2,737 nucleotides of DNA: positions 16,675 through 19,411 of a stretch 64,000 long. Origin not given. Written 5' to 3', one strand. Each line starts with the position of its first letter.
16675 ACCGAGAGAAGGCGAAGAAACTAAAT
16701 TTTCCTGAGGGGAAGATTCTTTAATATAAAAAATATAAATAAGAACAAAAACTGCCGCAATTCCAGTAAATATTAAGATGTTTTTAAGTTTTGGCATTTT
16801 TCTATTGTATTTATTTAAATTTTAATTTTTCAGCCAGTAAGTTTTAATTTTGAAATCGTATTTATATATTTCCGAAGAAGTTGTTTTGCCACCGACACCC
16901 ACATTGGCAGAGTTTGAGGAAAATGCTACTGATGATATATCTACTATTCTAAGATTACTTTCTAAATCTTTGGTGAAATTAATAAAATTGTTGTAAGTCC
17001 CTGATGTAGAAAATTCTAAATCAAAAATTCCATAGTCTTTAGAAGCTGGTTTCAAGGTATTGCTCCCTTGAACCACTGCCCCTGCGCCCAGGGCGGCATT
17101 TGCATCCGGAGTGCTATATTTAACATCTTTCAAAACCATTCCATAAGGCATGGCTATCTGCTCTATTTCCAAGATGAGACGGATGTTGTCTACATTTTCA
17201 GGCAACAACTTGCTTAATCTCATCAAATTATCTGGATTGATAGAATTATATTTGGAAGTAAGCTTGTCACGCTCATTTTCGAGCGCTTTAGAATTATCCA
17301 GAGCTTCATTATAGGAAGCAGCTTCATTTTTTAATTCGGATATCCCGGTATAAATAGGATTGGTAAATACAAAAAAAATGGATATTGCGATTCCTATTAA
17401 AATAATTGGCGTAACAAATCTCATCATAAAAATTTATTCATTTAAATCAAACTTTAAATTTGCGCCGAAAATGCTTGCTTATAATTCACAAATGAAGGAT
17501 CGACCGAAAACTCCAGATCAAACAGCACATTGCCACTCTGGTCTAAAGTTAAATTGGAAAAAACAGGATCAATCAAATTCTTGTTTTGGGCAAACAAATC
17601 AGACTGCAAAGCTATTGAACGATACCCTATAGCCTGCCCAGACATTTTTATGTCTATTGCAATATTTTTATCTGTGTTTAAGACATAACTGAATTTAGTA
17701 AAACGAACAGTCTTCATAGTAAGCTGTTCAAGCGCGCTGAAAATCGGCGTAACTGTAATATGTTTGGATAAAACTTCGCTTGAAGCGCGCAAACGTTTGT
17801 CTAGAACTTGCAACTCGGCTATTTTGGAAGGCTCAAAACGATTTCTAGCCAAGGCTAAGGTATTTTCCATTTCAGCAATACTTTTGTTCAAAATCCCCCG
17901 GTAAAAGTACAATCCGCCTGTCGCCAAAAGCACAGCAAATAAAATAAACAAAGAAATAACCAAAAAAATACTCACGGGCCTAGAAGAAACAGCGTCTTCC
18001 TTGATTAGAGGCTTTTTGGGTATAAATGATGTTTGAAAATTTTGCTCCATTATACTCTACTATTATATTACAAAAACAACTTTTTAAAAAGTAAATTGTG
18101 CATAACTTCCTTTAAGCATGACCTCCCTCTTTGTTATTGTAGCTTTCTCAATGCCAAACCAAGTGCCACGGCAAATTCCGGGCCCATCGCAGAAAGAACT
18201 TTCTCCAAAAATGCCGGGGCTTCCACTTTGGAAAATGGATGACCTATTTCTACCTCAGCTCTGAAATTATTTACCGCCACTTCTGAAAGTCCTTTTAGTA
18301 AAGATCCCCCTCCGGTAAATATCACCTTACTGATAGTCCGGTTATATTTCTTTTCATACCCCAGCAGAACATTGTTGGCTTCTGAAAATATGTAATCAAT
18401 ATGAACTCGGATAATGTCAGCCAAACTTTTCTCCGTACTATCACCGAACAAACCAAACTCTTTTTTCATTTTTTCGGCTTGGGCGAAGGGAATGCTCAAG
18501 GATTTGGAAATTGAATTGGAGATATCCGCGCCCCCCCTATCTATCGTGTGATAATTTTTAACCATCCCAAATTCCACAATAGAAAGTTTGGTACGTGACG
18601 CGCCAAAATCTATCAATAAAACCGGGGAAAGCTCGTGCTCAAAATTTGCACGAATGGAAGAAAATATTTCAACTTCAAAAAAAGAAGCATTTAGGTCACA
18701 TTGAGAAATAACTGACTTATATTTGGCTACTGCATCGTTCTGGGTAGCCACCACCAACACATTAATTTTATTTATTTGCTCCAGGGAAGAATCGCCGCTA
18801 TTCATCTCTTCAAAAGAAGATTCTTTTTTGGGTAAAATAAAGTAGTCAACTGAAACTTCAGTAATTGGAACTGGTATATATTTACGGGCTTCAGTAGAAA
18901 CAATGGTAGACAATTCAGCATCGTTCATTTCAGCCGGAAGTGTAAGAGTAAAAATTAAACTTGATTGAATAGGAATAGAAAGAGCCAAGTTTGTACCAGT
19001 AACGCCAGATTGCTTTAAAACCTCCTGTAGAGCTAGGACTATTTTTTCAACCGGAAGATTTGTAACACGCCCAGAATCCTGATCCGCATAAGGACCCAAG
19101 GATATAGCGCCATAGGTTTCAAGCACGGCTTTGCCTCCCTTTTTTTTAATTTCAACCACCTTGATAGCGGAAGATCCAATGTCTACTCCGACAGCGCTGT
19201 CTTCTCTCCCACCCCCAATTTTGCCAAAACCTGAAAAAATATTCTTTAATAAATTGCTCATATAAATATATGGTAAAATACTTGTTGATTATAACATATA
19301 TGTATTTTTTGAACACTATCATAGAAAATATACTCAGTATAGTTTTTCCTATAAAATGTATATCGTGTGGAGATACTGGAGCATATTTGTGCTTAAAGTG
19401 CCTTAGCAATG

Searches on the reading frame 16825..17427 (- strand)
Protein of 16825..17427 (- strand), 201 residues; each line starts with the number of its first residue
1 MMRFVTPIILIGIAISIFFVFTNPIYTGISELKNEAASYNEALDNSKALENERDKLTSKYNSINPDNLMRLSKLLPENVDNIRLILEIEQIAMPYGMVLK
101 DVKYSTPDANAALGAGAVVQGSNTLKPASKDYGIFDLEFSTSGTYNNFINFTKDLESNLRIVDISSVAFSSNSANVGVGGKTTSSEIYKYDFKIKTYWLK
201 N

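Call 58: search_protein_families(library=pfam, proteins=[window:16825-17427:-], max_evalue=0.001)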
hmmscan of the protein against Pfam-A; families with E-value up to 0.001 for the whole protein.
window:16825-17427:- (201 aa): 1 family
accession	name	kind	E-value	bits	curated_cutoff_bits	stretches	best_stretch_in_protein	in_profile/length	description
PF04350.18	PilO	-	2.2e-06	28.3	22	0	135-199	87-143/145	Pilus assembly protein, PilO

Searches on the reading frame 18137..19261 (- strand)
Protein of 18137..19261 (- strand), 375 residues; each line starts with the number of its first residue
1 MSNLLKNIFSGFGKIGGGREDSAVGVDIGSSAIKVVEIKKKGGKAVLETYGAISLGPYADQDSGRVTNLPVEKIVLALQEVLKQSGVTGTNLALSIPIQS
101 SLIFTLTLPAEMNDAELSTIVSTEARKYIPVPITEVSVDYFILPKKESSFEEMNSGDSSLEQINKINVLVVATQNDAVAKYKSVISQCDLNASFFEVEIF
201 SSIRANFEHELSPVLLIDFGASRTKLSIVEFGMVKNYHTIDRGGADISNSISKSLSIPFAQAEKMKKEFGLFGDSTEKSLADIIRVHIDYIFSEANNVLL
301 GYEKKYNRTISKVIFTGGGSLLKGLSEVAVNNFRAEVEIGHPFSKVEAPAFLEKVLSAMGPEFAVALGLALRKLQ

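Call 58: search_protein_families(library=pfam, proteins=[window:18137-19261:-], max_evalue=0.001)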
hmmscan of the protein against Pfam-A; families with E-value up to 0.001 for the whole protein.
window:18137-19261:- (375 aa): 3 families
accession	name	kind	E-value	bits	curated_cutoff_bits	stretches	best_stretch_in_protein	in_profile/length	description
PF11104.14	PilM_2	-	5.4e-41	141.1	27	1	25-373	1-339/340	Type IV pilus assembly protein PilM;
PF14450.12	FtsA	-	3.7e-18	66.5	31.8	1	216-368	2-127/127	Cell division protein FtsA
PF06723.19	MreB_Mbl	-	0.0001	21.7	27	0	310-340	272-304/327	MreB/Mbl protein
